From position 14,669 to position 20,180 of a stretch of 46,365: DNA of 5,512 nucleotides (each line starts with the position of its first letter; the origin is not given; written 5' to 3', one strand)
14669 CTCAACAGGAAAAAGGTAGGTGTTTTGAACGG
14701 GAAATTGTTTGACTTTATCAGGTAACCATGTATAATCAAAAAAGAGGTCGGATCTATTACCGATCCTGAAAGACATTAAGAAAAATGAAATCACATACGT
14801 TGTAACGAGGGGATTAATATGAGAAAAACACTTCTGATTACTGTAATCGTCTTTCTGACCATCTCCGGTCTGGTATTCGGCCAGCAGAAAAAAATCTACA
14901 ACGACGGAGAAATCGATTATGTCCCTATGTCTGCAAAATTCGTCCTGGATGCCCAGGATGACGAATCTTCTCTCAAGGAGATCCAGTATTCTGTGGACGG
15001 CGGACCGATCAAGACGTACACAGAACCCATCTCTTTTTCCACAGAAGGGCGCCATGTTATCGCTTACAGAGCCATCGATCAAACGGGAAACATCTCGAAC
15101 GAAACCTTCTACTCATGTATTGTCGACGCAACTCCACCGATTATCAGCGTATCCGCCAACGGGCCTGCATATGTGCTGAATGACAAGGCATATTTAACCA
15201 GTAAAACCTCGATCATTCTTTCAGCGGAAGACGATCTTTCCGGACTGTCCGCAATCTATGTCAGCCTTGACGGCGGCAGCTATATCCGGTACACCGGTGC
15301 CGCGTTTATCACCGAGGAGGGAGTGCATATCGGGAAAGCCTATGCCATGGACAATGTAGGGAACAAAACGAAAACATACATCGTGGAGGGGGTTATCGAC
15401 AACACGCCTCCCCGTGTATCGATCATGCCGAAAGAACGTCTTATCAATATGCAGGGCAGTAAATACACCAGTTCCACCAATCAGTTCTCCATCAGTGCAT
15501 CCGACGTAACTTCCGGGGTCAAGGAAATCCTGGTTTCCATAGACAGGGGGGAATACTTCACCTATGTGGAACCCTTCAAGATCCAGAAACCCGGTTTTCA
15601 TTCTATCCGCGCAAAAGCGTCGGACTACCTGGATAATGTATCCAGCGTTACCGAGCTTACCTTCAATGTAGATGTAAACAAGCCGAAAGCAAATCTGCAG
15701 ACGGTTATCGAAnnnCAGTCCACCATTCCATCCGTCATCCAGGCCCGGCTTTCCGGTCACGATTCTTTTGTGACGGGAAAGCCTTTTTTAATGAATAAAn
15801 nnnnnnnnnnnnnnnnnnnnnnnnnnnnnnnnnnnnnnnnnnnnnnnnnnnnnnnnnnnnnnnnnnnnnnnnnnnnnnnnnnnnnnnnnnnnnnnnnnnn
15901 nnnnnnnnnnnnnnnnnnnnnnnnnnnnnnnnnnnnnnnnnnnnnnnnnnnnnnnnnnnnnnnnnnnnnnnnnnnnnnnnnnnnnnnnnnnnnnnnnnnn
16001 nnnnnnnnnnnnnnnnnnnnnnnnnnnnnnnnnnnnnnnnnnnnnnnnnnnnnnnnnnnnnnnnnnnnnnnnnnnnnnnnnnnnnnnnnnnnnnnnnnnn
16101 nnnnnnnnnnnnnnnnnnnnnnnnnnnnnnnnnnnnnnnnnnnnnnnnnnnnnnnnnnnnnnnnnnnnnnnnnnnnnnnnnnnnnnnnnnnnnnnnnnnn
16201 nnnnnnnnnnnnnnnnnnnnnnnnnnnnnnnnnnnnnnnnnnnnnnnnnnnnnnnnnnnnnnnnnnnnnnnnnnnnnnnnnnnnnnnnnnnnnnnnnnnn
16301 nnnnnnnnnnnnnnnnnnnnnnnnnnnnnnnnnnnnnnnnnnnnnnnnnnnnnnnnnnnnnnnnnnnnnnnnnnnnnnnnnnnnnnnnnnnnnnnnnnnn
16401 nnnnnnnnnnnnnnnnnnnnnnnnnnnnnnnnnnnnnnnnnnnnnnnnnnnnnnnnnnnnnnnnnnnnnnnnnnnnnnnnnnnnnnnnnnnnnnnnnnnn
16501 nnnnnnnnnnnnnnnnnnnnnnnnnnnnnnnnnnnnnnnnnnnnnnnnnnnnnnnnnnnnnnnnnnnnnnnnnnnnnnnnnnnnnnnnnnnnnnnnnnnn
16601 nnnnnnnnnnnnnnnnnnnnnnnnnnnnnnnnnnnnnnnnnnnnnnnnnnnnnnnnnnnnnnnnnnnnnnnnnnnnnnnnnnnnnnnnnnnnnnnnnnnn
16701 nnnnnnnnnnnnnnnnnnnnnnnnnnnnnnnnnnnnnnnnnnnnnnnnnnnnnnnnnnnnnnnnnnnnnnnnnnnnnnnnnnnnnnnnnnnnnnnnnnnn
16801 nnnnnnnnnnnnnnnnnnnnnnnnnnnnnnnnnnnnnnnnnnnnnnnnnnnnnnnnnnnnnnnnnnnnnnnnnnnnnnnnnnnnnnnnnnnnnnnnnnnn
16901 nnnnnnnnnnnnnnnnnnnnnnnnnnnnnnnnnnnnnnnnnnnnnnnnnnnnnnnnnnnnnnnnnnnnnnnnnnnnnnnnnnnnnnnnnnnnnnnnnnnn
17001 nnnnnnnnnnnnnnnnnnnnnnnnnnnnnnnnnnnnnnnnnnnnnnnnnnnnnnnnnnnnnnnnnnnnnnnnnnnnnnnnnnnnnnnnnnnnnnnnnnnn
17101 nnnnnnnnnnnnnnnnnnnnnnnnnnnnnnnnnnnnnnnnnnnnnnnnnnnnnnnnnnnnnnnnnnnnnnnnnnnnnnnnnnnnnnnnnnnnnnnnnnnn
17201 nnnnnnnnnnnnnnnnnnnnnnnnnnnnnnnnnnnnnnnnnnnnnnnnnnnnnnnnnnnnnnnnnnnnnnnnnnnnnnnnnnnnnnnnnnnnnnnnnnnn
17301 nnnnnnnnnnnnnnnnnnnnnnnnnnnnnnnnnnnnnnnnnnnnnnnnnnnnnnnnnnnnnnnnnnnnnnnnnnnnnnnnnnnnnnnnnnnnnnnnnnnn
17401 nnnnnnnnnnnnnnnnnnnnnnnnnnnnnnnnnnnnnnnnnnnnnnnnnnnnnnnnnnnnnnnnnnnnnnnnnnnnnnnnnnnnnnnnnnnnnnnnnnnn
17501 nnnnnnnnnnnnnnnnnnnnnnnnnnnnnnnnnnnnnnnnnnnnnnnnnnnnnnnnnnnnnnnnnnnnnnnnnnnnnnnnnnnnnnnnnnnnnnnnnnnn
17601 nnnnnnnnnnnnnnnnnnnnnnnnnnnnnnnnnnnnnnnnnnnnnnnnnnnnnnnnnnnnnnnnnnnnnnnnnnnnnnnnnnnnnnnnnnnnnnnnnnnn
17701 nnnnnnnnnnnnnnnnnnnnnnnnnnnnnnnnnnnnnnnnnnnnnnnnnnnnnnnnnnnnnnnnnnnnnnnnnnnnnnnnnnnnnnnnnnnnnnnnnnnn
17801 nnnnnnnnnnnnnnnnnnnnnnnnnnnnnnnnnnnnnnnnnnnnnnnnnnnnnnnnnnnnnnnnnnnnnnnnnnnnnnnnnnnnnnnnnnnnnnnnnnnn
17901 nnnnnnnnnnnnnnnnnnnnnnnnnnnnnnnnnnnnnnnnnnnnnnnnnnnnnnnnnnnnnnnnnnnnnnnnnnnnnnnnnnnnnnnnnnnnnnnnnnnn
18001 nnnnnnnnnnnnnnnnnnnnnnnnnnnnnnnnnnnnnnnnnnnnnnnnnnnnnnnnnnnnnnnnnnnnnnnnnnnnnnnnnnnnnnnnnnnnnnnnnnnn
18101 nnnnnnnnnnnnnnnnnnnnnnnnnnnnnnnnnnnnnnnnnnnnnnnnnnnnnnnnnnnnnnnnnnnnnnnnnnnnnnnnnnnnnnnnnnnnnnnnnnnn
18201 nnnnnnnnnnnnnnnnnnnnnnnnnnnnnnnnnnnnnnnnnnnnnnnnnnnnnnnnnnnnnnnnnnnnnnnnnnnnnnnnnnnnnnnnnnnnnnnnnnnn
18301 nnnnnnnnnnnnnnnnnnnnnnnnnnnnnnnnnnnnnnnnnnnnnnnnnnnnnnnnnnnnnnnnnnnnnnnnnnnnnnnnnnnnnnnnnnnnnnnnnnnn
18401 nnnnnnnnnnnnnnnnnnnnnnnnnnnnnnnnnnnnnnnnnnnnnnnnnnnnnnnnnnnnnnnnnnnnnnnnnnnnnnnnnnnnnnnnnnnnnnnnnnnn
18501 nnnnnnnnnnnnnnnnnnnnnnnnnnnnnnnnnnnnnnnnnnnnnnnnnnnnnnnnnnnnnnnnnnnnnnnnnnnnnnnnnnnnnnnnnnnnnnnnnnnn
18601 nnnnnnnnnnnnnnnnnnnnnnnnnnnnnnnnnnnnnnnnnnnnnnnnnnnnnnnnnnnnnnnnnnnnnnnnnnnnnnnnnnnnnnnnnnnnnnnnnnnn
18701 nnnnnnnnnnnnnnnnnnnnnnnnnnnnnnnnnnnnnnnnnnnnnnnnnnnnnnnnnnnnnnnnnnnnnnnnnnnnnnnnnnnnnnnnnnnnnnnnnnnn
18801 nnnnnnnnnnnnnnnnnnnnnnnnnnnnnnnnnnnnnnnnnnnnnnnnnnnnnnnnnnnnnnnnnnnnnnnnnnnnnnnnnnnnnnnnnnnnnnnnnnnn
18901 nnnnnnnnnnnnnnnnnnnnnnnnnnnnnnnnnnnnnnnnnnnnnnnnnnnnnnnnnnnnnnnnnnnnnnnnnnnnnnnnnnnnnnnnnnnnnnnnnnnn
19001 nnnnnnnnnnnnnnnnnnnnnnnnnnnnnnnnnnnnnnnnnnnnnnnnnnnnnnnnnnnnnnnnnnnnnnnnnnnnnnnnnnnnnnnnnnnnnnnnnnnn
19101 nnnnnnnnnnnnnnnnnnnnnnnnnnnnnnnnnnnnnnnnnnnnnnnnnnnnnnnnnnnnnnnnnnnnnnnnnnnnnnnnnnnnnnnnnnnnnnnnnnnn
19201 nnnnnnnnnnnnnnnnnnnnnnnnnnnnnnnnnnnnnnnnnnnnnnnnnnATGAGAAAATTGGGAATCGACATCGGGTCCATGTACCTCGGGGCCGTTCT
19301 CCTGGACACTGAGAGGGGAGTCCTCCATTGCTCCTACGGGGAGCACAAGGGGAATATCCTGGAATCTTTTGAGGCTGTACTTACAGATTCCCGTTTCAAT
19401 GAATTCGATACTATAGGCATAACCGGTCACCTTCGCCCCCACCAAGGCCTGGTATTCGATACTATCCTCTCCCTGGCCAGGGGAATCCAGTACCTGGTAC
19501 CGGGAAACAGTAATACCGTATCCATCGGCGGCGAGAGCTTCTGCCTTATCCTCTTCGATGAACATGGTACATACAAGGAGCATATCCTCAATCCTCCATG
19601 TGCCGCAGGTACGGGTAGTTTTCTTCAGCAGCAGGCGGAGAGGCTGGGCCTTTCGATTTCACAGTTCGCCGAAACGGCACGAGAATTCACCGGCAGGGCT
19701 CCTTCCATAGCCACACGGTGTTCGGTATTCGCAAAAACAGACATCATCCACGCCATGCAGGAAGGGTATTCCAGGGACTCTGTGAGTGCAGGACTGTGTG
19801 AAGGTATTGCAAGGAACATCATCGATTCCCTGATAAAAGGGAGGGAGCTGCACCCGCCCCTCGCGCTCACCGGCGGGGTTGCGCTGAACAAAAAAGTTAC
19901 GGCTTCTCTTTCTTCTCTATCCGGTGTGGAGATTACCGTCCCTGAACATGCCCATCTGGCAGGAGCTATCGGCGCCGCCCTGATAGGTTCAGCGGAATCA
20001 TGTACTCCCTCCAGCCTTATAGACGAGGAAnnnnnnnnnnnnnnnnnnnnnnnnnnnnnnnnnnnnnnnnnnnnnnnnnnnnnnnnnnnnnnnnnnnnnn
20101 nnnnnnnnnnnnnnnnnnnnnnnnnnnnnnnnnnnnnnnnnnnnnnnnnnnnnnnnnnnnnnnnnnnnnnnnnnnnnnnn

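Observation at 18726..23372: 1373-aa double-activase / dehydratase-like fusion behind a 525-nt leader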

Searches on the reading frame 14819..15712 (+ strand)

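Call 6: search_protein_families(library=pfam, proteins=[window:14819-15712:+])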
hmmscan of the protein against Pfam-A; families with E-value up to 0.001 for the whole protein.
window:14819-15712:+ (298 aa): 3 families
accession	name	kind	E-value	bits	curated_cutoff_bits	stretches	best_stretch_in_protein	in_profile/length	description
PF17957.7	Big_7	-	6e-06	27.3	24.1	0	41-74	22-55/70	Bacterial Ig domain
PF13750.12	Big_3_3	-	6.6e-06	26.3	27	0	167-207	14-54/157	Bacterial Ig-like domain (group 3)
PF19077.6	Big_13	-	0.00044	21.1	27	0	66-103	65-101/102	Bacterial Ig-like domain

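Call 7: search_protein_families(library=ncbifam, proteins=[window:14819-15712:+])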
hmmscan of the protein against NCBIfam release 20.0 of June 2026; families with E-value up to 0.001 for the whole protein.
window:14819-15712:+ (298 aa): 2 families
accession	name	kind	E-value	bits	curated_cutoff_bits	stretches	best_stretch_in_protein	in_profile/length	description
NF047441.1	Lepto_OmpL47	equivalog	5.7e-54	184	250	1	34-296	70-334/336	multi-beta-barrel domain surface protein OmpL47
NF047446.1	barrel_OmpL47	domain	2.8e-53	178.2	40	3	38-99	4-65/68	OmpL47-type beta-barrel domain-containing protein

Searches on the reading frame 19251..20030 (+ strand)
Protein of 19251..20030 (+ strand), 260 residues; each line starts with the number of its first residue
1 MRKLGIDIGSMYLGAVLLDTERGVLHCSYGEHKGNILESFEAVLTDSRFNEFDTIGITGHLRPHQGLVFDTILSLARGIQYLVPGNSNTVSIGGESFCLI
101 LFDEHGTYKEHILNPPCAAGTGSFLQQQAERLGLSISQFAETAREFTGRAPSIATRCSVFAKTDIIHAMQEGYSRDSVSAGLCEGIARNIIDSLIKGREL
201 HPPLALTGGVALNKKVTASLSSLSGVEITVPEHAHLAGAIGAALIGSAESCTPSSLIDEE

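Call 73: search_solved_structures(query=window:19251-20030:+, max_evalue=0.001, show_alignments=3)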
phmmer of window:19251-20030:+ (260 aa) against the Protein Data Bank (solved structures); distinct sequences matched with E-value up to 0.001: 5.
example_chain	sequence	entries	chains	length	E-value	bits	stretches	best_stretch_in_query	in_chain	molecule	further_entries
4eht_A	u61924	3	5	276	9.2e-24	87.4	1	50-249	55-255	Activator of 2-hydroxyisocaproyl-CoA dehydratase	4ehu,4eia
1hux_A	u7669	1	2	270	1.4e-21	80.2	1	4-247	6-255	ACTIVATOR OF (R)-2-HYDROXYGLUTARYL-COA DEHYDRATASE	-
9gai_D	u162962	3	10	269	1.3e-19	73.8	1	72-246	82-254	3-methylbenzoyl-CoA reductase alpha subunit MbdQ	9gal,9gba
7yyl_E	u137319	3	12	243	2e-16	63.3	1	50-246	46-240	Putative CoA-substrate-specific enzyme activase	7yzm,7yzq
9gai_C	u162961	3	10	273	1.1e-12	51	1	4-246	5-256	3-methylbenzoyl-CoA reductase delta subunit MbdP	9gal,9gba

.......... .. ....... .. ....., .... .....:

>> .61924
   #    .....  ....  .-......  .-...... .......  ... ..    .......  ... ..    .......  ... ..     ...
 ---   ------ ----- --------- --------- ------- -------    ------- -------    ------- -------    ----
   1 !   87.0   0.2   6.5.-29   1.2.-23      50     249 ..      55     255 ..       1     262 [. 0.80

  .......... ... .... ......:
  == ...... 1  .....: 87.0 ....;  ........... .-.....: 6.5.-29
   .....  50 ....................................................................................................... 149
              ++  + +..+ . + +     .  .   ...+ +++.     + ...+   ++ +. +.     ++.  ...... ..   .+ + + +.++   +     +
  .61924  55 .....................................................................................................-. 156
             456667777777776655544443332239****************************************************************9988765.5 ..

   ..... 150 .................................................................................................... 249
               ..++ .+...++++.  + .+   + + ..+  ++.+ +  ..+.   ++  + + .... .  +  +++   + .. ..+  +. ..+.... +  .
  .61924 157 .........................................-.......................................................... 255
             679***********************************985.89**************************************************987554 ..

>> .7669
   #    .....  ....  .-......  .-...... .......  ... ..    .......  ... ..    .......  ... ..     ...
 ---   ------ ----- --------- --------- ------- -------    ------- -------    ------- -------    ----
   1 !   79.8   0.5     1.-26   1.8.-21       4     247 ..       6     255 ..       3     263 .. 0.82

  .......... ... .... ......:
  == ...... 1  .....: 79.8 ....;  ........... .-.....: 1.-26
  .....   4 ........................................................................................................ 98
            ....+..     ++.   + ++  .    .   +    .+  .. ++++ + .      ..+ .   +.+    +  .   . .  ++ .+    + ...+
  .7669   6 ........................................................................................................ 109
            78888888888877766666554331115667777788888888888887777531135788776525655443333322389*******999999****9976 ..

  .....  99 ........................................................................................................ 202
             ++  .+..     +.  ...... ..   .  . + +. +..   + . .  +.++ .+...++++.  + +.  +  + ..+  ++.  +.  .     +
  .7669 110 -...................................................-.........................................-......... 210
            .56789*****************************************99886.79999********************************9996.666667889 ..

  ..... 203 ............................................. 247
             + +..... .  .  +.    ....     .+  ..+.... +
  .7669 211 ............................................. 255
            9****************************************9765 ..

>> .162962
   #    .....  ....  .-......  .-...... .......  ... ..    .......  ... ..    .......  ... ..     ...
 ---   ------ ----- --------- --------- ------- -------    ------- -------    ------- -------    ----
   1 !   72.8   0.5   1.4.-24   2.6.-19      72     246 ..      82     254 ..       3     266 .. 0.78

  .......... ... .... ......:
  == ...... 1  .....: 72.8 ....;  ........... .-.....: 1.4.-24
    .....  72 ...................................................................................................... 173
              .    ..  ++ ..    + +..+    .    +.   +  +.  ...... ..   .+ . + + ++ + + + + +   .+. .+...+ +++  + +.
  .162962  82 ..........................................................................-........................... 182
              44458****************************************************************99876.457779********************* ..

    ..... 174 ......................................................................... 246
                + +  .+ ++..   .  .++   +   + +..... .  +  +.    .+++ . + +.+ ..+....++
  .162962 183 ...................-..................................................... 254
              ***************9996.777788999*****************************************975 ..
